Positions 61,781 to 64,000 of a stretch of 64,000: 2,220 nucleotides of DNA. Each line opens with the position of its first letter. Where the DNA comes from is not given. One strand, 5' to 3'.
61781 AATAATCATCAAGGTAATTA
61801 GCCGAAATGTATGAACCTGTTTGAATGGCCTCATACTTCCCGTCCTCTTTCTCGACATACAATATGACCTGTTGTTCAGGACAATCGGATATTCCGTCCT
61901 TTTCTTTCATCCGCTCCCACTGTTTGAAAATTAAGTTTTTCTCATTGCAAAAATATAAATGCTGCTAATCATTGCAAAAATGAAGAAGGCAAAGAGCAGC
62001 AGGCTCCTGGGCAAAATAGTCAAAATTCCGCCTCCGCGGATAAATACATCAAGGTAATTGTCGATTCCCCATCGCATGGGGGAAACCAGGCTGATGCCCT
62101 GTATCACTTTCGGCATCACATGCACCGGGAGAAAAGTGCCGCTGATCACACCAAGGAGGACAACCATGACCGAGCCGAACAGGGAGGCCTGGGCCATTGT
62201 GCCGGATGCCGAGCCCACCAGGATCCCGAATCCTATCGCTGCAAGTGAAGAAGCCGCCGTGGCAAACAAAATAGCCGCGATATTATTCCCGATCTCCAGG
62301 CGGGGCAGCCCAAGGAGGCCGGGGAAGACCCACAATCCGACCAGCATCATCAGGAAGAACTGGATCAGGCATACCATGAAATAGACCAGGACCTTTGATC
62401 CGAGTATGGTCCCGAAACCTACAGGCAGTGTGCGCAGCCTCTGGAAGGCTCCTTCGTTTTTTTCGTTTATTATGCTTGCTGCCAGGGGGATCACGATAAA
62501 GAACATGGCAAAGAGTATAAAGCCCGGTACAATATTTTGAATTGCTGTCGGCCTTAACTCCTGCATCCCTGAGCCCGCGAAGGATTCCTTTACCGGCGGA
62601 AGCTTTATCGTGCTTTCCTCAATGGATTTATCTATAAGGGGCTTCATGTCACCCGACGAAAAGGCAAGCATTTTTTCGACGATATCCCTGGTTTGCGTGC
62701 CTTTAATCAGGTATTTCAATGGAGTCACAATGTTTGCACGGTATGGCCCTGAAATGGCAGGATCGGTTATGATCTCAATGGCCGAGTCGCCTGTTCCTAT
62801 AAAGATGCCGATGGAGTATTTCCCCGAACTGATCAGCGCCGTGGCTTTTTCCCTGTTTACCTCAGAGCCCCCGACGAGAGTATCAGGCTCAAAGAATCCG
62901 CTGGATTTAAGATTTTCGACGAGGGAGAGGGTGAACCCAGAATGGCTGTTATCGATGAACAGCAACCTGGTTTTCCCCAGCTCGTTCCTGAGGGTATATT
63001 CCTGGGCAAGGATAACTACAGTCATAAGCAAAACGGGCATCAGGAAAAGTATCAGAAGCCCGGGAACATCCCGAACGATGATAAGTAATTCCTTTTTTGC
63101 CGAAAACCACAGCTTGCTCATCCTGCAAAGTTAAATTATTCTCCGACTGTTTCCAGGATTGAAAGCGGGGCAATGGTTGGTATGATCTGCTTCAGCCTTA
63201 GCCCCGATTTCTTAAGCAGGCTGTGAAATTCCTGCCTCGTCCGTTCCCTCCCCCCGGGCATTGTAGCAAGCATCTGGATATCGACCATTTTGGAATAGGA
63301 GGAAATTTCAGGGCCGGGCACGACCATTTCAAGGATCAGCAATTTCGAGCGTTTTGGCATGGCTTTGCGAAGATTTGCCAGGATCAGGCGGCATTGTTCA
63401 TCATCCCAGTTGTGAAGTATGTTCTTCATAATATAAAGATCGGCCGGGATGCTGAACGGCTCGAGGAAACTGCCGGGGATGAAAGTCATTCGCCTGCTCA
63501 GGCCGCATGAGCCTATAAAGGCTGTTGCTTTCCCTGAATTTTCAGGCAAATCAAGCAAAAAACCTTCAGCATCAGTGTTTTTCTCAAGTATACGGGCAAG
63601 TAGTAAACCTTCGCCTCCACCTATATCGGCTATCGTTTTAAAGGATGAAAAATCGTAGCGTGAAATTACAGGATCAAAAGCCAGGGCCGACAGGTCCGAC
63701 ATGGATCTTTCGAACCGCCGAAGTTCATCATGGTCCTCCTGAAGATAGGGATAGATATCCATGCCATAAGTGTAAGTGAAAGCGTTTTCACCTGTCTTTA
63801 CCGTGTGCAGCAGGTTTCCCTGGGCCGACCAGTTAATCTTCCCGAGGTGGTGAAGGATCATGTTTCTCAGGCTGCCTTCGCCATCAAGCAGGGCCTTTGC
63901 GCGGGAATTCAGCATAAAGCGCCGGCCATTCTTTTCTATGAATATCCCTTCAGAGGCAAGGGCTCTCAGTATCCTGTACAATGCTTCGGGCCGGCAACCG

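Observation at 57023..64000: Compact ACP-centred tailoring cluster that continues beyond the window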

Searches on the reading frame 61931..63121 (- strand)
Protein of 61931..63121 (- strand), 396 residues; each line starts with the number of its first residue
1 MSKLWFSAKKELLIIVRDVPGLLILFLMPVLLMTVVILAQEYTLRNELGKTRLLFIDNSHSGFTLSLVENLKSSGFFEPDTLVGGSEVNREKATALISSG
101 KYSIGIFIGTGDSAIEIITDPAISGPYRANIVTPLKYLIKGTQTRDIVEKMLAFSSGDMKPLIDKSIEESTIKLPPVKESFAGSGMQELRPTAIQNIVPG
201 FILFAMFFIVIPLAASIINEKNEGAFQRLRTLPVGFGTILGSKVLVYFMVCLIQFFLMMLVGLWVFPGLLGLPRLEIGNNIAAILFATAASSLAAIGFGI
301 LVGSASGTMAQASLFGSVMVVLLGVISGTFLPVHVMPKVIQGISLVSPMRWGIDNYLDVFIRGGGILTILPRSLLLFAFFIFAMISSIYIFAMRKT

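Call 3: search_protein_families(library=pfam, proteins=[window:61931-63121:-], max_evalue=0.01)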
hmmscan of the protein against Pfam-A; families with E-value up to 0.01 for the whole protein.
window:61931-63121:- (396 aa): 4 families
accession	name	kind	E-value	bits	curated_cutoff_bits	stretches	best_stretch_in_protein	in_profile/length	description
PF12698.13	ABC2_membrane_3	-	4.8e-27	95.4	31.6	1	22-385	4-343/347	ABC-2 family transporter protein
PF01061.29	ABC2_membrane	-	1.3e-20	74.3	26.9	1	193-359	47-209/211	ABC-2 type transporter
PF12679.13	ABC2_membrane_2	-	1.9e-09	37.6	27.2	1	5-335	1-211/283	ABC-2 family transporter protein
PF12730.13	ABC2_membrane_4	-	0.00037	20.9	27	1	197-325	52-176/179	ABC-2 family transporter protein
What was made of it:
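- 61931..63121 (-): ABC-2 type permease, 396 aa. Second permease of the cluster, with no adjacent ATPase. Pfam ABC2_membrane_3, ABC2_membrane and ABC2_membrane_2 (call 3).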

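Call 4: search_protein_families(library=ncbifam, proteins=[window:61931-63121:-], max_evalue=0.01)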
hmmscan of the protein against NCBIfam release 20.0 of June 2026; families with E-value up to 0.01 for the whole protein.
window:61931-63121:- (396 aa): 5 families
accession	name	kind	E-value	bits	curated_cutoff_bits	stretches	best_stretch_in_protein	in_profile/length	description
NF038293.1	permease_SagH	equivalog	1.6e-14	53.5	450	1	9-359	6-336/370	SagH family ABC transporter permease subunit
NF033858.1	ABC2_perm_RbbA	equivalog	3.9e-09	35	1050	1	4-390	542-903/909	ribosome-associated ATPase/putative transporter RbbA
TIGR00025.1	Mtu_efflux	paralog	8.5e-05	22.2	146.9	1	196-350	41-190/238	ABC transporter efflux protein, DrrB family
TIGR00955.1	3a01204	subfamily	0.00079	18.1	736.35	1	282-352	473-543/617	pigment precursor permease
TIGR01247.1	drrB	subfamily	0.0019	17.9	223.05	1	196-382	49-227/236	daunorubicin resistance ABC transporter membrane protein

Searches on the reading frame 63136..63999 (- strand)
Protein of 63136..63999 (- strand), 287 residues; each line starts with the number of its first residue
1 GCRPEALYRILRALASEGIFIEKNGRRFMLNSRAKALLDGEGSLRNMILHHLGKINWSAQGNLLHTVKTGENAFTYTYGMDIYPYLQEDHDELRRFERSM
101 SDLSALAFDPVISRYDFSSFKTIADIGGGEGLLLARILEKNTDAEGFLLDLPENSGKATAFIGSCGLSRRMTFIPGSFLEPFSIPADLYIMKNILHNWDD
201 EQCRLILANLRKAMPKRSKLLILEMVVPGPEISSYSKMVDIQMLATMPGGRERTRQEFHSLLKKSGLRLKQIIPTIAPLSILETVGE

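Call 3: search_protein_families(library=pfam, proteins=[window:63136-63999:-], max_evalue=0.01)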
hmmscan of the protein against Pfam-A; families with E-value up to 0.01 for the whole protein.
window:63136-63999:- (287 aa): 2 families
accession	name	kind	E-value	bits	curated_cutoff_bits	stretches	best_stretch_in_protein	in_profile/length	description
PF00891.24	Methyltransf_2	-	4.9e-44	150.6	22.3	1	63-267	4-209/210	O-methyltransferase domain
PF08242.18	Methyltransf_12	-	0.00017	22.7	30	1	125-214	2-92/98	Methyltransferase domain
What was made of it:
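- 63136..64000 (-): COMT-like O-methyltransferase. The window holds the C-terminal 288 of 363 aa. Pfam Methyltransf_2 at 5e-44 (call 3).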

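Call 4: search_protein_families(library=ncbifam, proteins=[window:63136-63999:-], max_evalue=0.01)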
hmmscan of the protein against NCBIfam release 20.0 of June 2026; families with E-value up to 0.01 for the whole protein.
window:63136-63999:- (287 aa): 4 families
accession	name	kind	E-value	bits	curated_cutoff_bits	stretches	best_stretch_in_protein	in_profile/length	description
TIGR02716.1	C20_methyl_CrtF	equivalog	2e-09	37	276.1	1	88-247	121-277/306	bacteriochlorophyllide d C-20 methyltransferase BchU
NF053543.1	FlxJ_fam_MTase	equivalog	2.7e-05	23.2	560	1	103-227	161-288/352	FlxJ family methyltransferase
NF000133.1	Erm32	exception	8.1e-05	22.2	550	1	122-155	92-125/280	23S rRNA (guanine(748)-N(1))-methyltransferase Erm(32)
TIGR04371.1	methyltran_NanM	subfamily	0.0063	16.1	44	1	118-161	148-191/273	putative sugar O-methyltransferase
